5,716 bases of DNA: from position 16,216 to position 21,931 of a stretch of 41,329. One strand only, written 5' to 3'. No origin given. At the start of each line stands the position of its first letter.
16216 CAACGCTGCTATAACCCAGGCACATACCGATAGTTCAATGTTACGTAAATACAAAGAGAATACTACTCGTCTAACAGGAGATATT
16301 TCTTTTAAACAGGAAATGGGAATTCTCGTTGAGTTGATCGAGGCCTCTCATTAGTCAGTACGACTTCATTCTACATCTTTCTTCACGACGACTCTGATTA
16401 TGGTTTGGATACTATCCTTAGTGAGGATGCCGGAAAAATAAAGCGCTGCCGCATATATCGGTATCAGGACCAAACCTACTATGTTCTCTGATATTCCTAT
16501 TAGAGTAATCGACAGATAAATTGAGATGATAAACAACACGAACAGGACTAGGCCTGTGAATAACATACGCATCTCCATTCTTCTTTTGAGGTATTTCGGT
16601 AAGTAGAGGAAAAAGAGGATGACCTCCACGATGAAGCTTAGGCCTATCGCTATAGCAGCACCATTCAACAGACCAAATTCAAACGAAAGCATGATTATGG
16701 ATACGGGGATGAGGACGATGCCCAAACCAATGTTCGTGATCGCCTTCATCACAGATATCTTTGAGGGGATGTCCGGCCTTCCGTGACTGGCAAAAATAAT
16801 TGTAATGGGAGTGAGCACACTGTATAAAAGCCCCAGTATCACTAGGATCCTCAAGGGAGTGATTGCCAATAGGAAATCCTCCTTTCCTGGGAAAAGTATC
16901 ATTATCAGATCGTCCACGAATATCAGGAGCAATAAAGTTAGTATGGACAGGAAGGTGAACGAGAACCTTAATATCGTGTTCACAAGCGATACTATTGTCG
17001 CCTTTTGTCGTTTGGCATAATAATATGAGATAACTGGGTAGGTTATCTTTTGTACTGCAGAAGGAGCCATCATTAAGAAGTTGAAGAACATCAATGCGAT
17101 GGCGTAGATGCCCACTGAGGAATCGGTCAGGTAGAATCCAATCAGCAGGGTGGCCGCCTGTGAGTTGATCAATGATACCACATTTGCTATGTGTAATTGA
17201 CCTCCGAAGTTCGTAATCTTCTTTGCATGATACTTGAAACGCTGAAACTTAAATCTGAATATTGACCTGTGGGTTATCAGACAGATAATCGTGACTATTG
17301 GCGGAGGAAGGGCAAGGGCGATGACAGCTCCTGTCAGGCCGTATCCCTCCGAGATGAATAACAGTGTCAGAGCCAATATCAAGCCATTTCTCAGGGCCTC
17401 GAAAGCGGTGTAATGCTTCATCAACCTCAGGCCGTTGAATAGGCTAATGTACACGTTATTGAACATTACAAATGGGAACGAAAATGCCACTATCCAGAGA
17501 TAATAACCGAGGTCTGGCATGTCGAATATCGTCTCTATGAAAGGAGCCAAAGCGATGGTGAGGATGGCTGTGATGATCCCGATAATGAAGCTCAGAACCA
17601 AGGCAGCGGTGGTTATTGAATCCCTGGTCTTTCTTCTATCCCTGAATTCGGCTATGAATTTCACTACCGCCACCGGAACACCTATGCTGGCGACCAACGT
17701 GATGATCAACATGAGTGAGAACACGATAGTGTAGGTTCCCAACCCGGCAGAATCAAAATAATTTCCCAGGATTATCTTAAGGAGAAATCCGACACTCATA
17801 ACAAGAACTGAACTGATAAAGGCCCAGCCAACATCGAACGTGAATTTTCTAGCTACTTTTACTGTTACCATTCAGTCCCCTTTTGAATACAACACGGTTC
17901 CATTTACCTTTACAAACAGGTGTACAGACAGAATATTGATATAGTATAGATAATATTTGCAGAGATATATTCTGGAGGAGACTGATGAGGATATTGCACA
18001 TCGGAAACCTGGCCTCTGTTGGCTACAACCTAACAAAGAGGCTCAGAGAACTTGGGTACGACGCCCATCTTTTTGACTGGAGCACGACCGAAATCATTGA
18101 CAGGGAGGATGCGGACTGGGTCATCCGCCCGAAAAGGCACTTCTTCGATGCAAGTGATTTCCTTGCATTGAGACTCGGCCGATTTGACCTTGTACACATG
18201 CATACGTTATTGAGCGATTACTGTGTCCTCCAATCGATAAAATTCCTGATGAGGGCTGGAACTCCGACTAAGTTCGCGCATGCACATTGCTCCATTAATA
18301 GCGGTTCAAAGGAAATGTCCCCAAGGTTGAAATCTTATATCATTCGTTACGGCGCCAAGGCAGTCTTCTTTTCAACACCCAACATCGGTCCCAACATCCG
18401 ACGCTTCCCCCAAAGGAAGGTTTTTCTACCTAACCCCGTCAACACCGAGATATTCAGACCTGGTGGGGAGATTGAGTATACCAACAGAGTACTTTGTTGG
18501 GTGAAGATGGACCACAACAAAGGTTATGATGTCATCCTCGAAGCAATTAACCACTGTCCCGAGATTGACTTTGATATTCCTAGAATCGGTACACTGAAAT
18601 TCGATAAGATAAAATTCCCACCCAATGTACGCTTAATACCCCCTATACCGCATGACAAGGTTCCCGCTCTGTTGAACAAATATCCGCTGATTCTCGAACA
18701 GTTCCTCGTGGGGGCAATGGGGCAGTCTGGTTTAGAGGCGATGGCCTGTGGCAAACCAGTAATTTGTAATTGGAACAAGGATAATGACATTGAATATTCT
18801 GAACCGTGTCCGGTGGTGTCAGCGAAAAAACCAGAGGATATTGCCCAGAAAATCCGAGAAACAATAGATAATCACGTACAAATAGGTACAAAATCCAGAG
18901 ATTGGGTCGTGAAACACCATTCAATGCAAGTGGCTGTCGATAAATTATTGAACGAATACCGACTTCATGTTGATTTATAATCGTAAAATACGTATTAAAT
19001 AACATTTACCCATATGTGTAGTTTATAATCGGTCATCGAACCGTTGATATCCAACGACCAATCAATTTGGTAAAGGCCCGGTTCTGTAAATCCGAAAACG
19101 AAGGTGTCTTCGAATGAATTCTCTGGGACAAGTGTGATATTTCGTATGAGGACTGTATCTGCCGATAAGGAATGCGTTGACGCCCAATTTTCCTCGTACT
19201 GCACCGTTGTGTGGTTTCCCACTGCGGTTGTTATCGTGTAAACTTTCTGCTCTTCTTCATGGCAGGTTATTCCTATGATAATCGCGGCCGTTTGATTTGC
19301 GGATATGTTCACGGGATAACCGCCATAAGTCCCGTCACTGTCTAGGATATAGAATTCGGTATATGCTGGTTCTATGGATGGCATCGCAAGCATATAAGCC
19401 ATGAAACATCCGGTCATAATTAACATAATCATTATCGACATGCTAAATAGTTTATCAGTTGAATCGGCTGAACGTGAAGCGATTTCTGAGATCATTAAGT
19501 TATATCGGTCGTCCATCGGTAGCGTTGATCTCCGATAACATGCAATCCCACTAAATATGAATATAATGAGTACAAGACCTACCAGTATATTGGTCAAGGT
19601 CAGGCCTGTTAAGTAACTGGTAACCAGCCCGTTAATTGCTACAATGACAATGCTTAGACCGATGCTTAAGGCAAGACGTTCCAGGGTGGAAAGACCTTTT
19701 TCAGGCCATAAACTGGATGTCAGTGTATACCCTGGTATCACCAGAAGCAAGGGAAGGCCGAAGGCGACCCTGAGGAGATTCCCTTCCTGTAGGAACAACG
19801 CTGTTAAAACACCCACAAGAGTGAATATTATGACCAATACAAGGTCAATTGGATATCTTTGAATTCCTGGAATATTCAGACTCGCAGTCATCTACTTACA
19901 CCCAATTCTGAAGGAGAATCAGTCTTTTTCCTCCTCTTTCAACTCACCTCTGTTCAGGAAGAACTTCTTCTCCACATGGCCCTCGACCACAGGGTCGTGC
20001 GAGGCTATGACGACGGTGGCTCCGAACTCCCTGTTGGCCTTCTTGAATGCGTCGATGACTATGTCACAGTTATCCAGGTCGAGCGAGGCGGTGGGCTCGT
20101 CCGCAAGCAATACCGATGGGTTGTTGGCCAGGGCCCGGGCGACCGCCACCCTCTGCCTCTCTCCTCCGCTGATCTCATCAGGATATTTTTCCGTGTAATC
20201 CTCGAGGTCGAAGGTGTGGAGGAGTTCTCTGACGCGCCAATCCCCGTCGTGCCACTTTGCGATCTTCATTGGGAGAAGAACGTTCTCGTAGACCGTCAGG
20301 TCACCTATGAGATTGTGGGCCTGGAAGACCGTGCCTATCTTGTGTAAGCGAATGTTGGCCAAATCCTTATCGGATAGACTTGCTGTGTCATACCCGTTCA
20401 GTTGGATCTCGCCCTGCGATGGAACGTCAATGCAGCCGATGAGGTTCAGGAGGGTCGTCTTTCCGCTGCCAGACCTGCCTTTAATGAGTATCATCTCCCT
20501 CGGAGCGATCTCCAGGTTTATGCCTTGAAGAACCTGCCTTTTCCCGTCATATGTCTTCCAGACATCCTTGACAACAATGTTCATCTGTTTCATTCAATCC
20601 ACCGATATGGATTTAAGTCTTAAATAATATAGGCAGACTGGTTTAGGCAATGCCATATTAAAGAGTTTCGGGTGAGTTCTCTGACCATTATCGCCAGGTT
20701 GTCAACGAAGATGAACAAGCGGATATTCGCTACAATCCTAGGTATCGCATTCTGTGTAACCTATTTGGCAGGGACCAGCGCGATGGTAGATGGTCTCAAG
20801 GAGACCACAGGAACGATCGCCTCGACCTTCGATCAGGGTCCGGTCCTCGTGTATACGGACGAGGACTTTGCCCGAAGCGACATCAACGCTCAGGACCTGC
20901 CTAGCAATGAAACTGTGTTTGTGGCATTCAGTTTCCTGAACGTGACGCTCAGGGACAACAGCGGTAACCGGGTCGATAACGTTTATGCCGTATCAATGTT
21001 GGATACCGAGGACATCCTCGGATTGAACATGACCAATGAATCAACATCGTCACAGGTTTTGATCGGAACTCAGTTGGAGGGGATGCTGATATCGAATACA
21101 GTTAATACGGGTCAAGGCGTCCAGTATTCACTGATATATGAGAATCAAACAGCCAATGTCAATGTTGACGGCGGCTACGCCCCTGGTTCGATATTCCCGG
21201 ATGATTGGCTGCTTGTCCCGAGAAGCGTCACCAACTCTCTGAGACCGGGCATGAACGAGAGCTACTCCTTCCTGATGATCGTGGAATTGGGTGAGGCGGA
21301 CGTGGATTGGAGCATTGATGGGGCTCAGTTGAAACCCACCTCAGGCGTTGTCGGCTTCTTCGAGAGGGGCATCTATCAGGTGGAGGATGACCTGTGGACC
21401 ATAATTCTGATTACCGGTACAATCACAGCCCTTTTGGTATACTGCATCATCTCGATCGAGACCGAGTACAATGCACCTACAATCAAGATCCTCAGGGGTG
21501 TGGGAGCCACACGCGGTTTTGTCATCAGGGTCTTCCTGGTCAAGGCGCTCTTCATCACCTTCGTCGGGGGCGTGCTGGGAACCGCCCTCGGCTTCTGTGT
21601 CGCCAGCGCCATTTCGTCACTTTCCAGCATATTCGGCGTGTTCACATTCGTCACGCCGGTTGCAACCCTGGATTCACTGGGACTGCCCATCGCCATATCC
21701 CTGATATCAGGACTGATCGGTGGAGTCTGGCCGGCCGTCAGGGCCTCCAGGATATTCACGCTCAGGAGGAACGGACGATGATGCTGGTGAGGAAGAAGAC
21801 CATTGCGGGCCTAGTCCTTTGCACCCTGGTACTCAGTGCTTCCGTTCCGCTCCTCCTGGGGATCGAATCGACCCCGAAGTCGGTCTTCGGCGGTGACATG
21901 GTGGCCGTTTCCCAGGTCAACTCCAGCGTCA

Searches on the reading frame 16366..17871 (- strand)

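Call 50: search_protein_families(library=pfam, proteins=[window:16366-17871:-], max_evalue=0.00001)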
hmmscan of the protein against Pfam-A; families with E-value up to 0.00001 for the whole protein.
window:16366-17871:- (501 aa): 3 families
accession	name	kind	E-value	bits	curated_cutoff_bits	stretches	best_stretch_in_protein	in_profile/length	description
PF01943.22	Polysacc_synt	-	3e-21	76.5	28.2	1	14-282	5-271/274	Polysaccharide biosynthesis protein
PF13440.11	Polysacc_synt_3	-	2e-15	57.3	23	1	54-327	17-284/293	Polysaccharide biosynthesis protein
PF01554.23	MatE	-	2.9e-09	37.3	24.9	1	233-385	9-160/161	MatE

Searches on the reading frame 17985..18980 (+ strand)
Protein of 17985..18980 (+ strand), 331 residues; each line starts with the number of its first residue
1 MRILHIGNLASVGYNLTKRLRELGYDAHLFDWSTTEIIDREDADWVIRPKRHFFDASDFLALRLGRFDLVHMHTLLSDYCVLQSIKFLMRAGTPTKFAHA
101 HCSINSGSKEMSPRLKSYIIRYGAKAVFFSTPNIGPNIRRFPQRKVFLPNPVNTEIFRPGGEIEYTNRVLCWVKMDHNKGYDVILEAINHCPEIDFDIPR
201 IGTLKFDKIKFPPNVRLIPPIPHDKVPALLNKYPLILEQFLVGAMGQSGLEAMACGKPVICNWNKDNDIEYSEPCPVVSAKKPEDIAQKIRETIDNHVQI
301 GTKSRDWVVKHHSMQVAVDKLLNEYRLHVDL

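Call 50: search_protein_families(library=pfam, proteins=[window:17985-18980:+], max_evalue=0.00001)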
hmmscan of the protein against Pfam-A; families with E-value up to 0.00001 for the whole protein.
window:17985-18980:+ (331 aa): 3 families
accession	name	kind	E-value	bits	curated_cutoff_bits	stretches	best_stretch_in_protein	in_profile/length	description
PF13524.12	Glyco_trans_1_2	-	3.9e-07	30.6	25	1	185-322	6-143/144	Glycosyl transferase-like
PF00534.26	Glycos_transf_1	-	3.4e-06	27.1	26.4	0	156-296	5-158/172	Glycosyl transferases group 1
PF13692.12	Glyco_trans_1_4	-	5e-06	27.3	27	1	168-296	3-142/142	Glycosyl transferases group 1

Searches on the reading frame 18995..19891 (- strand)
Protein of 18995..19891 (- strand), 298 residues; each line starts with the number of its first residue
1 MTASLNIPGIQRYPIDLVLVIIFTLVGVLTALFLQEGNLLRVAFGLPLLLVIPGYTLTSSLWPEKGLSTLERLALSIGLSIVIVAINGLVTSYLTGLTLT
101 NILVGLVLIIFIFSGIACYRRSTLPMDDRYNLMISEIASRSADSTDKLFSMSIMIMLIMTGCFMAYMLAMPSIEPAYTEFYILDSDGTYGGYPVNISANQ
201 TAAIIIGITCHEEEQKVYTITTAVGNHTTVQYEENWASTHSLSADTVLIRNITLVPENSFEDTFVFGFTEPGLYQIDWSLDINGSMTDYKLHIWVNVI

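Call 50: search_protein_families(library=pfam, proteins=[window:18995-19891:-], max_evalue=0.00001)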
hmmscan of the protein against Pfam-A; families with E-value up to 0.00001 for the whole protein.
window:18995-19891:- (298 aa): 1 family
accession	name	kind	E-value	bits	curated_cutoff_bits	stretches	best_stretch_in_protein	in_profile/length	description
PF07760.16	DUF1616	-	3.8e-46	158.1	31.6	1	20-257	2-272/307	Protein of unknown function (DUF1616)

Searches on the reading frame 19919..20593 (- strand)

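Call 50: search_protein_families(library=pfam, proteins=[window:19919-20593:-], max_evalue=0.00001)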
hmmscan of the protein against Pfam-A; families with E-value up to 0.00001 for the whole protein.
window:19919-20593:- (224 aa): 2 families
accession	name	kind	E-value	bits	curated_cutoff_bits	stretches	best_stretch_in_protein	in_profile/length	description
PF00005.33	ABC_tran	-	1.1e-31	110.7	25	1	22-169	1-137/137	ABC transporter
PF13304.12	AAA_21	-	1.8e-07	32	27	0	124-203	221-302/304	AAA domain, putative AbiEii toxin, Type IV TA system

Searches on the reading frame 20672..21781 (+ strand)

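Call 50: search_protein_families(library=pfam, proteins=[window:20672-21781:+], max_evalue=0.00001)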
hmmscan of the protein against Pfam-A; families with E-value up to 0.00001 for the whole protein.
window:20672-21781:+ (369 aa): 1 family
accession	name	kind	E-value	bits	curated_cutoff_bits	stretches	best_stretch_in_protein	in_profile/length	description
PF02687.27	FtsX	-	2.3e-09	37.8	25.5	1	243-349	2-110/120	FtsX-like permease C-terminal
